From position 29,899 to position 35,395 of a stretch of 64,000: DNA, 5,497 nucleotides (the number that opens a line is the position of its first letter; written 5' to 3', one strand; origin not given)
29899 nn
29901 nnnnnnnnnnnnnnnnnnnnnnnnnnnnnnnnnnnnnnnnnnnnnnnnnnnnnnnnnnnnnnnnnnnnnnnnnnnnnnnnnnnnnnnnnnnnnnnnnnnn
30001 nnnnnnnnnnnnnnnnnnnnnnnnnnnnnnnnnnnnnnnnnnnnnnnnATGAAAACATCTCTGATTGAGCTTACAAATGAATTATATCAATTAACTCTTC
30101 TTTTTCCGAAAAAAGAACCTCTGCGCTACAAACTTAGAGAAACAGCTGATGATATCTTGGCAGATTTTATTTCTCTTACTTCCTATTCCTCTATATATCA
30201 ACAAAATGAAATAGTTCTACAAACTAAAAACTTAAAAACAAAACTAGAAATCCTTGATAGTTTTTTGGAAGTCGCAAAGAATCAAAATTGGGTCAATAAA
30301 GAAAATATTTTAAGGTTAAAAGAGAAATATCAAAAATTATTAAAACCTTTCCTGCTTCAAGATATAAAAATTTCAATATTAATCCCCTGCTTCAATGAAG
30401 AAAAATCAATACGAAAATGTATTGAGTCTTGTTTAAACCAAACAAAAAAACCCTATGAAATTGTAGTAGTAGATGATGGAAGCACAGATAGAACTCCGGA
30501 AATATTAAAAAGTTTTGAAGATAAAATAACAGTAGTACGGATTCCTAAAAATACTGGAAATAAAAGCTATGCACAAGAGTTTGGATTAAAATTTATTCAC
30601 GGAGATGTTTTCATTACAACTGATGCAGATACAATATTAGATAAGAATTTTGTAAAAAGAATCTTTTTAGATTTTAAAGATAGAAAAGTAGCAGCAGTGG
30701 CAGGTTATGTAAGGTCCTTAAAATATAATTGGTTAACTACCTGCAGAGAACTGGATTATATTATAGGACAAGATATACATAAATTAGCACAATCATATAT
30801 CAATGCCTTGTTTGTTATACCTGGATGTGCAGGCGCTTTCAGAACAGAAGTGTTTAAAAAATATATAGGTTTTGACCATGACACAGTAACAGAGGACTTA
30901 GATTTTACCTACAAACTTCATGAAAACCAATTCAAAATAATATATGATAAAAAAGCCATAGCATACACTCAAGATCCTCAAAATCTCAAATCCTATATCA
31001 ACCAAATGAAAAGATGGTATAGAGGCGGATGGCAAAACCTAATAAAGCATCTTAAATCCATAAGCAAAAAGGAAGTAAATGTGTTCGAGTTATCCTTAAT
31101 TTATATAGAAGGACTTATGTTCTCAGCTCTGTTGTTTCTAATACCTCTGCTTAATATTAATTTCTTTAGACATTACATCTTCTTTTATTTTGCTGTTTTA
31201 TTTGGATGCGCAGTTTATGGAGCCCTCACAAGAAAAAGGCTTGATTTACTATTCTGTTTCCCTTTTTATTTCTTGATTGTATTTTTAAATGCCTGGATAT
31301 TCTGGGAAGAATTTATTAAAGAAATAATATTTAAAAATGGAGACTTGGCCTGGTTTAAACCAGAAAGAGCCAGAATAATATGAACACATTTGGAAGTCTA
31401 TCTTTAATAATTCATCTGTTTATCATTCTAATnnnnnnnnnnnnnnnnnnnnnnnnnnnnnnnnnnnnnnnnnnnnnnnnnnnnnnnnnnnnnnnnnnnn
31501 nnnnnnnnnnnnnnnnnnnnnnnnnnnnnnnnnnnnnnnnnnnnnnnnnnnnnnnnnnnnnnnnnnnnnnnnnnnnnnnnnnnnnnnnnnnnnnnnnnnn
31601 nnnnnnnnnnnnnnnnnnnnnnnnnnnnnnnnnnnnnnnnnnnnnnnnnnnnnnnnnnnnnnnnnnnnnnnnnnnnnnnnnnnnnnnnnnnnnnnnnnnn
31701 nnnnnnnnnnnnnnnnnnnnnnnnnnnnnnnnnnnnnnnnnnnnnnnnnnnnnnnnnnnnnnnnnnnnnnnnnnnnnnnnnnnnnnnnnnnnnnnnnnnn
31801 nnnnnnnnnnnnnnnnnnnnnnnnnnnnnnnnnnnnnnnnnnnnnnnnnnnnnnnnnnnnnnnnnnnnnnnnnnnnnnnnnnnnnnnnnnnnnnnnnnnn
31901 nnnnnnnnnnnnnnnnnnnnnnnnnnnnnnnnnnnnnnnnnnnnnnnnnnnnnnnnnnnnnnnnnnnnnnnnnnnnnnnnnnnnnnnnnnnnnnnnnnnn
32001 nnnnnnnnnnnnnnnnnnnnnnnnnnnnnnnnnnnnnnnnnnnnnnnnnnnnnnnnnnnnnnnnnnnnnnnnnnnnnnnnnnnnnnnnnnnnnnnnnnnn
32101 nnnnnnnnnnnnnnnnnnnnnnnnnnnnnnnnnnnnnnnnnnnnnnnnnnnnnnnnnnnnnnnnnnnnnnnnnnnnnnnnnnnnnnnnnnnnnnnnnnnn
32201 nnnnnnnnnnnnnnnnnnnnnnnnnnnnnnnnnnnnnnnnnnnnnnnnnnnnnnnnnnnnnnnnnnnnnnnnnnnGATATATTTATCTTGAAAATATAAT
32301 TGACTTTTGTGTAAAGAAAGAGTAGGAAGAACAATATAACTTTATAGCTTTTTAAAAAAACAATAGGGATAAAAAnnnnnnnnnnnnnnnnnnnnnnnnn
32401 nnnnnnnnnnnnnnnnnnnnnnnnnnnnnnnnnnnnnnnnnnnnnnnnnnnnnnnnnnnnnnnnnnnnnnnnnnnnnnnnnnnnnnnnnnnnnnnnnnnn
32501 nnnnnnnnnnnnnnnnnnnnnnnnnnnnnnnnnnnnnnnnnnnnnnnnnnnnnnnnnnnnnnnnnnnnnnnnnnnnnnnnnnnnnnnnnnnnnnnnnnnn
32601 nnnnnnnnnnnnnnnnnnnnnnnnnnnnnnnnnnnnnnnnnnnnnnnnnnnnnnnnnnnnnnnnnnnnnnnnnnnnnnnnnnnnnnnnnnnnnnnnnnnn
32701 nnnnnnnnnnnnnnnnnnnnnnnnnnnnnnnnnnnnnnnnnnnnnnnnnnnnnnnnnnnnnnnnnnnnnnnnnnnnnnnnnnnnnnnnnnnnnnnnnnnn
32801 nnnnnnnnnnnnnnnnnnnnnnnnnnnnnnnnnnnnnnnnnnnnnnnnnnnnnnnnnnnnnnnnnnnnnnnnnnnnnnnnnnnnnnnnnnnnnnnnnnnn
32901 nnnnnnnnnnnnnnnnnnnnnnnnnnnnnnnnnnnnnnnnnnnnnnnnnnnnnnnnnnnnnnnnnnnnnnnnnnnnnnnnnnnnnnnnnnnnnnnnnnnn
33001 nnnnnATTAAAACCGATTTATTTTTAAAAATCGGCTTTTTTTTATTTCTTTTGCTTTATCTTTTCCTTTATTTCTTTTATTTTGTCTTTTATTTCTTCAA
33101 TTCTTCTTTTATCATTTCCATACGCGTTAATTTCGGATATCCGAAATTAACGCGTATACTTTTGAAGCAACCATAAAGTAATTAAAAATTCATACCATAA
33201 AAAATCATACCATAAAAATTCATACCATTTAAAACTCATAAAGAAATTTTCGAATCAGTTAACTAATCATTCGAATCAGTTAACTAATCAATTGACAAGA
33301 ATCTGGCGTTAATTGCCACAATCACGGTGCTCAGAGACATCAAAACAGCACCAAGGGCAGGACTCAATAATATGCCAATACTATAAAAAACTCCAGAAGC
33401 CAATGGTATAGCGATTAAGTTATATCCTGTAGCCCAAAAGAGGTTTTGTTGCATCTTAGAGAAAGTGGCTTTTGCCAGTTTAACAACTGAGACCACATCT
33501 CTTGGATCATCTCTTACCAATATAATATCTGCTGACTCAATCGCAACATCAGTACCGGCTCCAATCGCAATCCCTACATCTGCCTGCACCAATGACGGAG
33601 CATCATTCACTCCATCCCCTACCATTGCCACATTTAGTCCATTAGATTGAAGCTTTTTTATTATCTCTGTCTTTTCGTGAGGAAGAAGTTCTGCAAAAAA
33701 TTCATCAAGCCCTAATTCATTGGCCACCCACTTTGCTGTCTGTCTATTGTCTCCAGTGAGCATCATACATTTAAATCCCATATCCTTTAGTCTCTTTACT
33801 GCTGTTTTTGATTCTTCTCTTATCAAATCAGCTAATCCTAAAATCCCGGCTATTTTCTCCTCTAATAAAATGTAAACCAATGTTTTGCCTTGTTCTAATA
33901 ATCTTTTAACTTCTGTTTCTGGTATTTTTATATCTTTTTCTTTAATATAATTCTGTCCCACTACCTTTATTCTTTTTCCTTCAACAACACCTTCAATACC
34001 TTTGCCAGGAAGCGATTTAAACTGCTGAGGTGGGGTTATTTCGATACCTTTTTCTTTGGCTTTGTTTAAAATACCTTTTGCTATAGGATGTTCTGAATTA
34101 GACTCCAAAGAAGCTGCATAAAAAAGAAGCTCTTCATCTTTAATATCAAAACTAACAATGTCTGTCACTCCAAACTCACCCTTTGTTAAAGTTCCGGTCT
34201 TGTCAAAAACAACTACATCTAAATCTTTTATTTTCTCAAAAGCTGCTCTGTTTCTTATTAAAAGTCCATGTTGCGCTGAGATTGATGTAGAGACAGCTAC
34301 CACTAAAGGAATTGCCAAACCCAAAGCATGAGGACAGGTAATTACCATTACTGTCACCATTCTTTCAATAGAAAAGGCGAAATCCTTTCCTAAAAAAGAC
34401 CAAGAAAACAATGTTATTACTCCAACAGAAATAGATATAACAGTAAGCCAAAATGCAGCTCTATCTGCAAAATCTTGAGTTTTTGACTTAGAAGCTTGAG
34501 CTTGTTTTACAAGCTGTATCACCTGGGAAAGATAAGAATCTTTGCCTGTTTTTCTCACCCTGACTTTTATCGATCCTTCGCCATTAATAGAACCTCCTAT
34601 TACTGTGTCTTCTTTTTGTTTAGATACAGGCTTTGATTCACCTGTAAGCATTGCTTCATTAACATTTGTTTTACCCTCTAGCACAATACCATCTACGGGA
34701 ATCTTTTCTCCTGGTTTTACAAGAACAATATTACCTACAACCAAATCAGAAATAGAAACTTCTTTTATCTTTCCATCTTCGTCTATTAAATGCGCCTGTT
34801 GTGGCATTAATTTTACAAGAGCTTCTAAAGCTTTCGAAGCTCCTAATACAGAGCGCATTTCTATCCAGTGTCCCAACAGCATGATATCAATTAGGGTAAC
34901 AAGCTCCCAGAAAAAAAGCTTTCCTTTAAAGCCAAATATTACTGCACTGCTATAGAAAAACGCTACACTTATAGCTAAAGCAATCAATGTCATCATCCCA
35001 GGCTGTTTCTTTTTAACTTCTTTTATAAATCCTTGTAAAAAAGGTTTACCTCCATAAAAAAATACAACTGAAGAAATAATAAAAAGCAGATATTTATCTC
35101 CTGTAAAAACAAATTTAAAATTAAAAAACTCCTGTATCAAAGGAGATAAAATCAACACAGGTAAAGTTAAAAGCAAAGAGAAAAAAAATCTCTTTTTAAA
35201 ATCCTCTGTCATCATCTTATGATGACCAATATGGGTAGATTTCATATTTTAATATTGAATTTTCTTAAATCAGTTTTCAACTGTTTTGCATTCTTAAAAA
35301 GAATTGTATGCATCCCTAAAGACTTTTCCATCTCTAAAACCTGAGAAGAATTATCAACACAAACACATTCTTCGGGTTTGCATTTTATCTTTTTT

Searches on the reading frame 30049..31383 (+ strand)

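Call 78: search_protein_families(library=pfam, proteins=[window:30049-31383:+], max_evalue=0.001)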
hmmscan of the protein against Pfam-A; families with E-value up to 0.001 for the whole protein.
window:30049-31383:+ (444 aa): 5 families
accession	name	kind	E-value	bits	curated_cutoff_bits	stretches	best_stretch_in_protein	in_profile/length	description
PF00535.33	Glycos_transf_2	-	1.1e-33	117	23.3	1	109-270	1-165/168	Glycosyl transferase family 2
PF13641.12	Glyco_tranf_2_3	-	1.1e-26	94.7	27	1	108-326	3-230/230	Glycosyltransferase like family 2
PF13632.12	Glyco_trans_2_3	-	5.4e-18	66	27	1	189-389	3-176/198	Glycosyl transferase family group 2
PF13506.12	Glyco_transf_21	-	1.2e-08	35.1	21.7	1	159-325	5-171/174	Glycosyl transferase family 21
PF10111.15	Glyco_tranf_2_2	-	5.9e-05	23.1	27.3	1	109-237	1-139/276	Glycosyltransferase like family 2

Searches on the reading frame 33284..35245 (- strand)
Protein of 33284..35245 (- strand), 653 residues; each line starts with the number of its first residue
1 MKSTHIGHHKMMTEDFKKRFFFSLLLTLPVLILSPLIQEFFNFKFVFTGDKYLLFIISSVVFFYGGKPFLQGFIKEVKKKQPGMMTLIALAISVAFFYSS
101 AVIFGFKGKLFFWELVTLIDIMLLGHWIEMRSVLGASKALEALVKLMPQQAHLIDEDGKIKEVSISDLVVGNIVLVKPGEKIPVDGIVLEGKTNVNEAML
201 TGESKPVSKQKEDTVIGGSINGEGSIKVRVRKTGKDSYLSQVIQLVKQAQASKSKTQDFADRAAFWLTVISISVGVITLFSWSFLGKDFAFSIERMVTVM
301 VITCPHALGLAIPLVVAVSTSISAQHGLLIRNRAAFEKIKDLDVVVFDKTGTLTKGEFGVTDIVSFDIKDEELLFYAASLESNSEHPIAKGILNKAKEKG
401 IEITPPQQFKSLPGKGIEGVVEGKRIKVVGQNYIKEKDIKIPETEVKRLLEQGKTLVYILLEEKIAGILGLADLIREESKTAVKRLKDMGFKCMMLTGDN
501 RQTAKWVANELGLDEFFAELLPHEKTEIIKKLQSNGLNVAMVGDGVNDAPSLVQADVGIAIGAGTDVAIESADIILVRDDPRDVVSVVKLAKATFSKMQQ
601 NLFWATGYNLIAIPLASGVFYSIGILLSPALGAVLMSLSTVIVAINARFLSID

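Call 78: search_protein_families(library=pfam, proteins=[window:33284-35245:-], max_evalue=0.001)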
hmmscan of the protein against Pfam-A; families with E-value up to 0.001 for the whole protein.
window:33284-35245:- (653 aa): 3 families
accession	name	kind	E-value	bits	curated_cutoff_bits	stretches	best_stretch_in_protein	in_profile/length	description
PF00122.25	E1-E2_ATPase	-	3.1e-57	193.5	28.1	1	146-325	2-180/181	E1-E2 ATPase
PF00702.32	Hydrolase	-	5.6e-36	125.2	26.4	1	343-556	2-191/191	haloacid dehalogenase-like hydrolase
PF08282.18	Hydrolase_3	-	5.9e-07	29.9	20.9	0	527-578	194-245/255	haloacid dehalogenase-like hydrolase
